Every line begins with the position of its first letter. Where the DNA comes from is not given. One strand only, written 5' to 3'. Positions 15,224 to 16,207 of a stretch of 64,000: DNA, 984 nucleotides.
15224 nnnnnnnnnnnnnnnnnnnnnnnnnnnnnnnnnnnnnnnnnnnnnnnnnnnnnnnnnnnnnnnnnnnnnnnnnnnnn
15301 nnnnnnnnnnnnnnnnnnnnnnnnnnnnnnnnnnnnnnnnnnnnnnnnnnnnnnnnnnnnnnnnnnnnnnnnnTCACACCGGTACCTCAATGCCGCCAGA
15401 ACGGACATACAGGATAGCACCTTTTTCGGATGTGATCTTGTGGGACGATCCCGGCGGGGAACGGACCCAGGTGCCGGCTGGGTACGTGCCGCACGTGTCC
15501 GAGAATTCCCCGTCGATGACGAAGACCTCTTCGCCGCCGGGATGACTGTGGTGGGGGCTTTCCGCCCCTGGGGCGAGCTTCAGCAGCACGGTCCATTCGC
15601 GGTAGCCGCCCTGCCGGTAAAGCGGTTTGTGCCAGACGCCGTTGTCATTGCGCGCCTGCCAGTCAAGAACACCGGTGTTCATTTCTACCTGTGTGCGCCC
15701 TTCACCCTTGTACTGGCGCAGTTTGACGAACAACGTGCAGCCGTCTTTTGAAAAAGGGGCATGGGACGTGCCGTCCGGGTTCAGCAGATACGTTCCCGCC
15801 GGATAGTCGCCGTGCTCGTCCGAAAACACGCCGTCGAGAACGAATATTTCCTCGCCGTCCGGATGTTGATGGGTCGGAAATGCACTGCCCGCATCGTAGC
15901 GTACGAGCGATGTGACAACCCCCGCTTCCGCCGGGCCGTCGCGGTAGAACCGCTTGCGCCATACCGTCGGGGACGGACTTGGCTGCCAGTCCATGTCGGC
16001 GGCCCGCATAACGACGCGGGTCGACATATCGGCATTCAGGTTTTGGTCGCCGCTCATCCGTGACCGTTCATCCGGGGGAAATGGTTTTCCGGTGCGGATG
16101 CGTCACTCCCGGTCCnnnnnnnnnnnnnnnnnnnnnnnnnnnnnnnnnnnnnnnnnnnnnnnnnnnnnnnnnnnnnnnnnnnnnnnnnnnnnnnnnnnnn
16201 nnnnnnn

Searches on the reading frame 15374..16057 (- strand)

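Call 58: search_protein_families(library=pfam, proteins=[window:15374-16057:-], max_evalue=0.00001)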
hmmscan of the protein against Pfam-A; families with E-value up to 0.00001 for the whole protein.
window:15374-16057:- (227 aa): 4 families
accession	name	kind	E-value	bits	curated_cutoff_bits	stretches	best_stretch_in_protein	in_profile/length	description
PF12973.13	Cupin_7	-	2.7e-60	201.2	27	2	13-116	2-104/105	ChrR Cupin-like domain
PF14499.12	DUF4437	-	1.1e-12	48.1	24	0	4-112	126-242/250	Domain of unknown function (DUF4437)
PF07883.17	Cupin_2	-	2.4e-11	43.6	27.2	1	158-210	2-58/70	Cupin domain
PF16867.11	DMSP_lyase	-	7.2e-08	32.8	27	0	161-215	102-160/162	Dimethlysulfonioproprionate lyase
